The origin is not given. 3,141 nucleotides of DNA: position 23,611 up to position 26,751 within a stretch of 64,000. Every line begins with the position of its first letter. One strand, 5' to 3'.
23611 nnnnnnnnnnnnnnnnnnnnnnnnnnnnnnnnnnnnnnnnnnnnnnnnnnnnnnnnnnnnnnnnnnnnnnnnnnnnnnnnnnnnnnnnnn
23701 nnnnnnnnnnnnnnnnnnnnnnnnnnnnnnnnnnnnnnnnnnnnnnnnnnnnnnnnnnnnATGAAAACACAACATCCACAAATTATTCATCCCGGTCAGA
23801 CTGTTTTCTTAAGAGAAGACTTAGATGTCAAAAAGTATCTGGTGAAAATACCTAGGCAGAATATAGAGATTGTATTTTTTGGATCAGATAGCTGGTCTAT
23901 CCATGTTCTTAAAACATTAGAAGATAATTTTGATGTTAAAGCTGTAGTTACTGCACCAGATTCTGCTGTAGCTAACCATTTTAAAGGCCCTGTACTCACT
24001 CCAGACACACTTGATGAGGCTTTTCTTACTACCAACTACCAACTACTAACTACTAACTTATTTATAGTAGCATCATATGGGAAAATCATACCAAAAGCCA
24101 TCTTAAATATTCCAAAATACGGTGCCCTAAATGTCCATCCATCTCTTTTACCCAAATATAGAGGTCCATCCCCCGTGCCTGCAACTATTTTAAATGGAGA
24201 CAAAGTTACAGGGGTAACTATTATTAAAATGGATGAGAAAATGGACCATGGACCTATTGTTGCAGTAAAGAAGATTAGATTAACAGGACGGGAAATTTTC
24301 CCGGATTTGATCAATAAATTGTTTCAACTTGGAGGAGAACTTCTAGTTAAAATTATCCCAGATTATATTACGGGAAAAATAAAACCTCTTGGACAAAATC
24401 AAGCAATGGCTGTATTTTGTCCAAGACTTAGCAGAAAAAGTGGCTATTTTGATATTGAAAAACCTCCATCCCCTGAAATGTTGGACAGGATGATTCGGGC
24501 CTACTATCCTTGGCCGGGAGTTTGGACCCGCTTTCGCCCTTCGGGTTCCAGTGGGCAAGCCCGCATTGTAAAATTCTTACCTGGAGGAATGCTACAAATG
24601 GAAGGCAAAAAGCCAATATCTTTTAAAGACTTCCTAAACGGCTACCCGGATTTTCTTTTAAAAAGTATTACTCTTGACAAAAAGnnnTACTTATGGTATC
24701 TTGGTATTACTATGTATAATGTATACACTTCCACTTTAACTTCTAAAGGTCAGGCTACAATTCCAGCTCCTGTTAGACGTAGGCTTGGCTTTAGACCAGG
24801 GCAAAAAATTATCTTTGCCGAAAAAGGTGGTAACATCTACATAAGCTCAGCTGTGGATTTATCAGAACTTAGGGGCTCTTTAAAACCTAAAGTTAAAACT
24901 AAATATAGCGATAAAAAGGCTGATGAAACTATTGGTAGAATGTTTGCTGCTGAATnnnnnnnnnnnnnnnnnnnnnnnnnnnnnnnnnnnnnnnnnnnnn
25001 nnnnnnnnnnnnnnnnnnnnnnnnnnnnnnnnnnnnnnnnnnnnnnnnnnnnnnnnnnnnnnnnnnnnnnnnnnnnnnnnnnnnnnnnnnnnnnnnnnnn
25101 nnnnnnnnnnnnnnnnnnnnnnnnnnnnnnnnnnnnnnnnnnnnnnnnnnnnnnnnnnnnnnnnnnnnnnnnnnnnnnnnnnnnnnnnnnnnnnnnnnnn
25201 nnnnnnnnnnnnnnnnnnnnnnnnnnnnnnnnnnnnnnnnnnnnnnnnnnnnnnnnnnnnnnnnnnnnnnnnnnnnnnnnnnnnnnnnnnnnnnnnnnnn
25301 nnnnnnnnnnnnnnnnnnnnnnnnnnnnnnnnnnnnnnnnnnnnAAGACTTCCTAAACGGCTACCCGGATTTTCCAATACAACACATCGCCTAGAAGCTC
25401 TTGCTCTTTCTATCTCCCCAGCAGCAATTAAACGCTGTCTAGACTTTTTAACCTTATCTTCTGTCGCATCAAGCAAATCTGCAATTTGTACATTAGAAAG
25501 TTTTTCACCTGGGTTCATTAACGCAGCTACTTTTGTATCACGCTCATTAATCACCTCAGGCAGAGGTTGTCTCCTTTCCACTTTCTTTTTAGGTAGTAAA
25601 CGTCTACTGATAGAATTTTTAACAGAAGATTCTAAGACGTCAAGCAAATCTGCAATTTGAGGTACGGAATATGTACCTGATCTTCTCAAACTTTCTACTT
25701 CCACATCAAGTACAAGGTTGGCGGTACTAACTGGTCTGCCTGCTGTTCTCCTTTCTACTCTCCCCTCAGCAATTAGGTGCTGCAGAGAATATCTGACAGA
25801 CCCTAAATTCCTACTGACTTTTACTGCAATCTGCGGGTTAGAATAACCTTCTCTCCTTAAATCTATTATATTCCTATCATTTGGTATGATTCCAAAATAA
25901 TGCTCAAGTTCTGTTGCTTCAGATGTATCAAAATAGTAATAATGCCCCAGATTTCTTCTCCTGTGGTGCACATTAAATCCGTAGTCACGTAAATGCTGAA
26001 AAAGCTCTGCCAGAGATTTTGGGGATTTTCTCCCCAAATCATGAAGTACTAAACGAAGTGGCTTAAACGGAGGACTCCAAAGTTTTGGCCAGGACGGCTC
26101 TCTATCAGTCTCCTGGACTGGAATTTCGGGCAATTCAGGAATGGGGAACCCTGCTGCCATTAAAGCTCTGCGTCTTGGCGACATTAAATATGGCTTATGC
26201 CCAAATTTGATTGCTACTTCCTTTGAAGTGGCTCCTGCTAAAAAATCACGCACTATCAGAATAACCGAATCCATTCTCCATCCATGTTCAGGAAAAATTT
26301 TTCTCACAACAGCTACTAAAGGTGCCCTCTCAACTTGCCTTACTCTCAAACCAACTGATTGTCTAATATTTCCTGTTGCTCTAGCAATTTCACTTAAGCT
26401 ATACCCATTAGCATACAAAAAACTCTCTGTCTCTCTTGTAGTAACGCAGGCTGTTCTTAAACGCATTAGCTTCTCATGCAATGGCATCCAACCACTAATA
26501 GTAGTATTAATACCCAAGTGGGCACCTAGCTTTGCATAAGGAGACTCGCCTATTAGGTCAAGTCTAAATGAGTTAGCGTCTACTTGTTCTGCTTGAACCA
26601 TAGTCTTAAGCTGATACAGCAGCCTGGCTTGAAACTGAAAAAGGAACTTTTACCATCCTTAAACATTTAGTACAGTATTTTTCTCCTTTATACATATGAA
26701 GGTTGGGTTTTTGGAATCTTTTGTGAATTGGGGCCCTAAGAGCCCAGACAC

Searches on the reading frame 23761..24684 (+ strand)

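Call 85: search_protein_families(library=pfam, proteins=[window:23761-24684:+], max_evalue=0.001)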
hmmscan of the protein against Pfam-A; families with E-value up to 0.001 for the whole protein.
window:23761-24684:+ (308 aa): 2 families
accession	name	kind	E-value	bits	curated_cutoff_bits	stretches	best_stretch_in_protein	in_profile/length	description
PF00551.24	Formyl_trans_N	-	1.3e-30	106.9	26.1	1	33-198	26-180/181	Formyl transferase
PF02911.23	Formyl_trans_C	-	1.6e-05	25.4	21.1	0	239-258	16-35/100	Formyl transferase, C-terminal domain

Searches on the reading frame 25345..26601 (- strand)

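Call 85: search_protein_families(library=pfam, proteins=[window:25345-26601:-], max_evalue=0.001)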
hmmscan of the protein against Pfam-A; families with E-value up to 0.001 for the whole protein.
window:25345-26601:- (419 aa): 3 families
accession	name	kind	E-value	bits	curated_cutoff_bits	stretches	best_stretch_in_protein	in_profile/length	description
PF08281.18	Sigma70_r4_2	-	5.6e-10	39.2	25.7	0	240-274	13-48/54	Sigma-70, region 4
PF13384.12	HTH_23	-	3.2e-08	33.6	24.6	0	245-270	10-35/50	Homeodomain-like domain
PF13936.12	HTH_38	-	1.5e-05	25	27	0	62-75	16-29/44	Helix-turn-helix domain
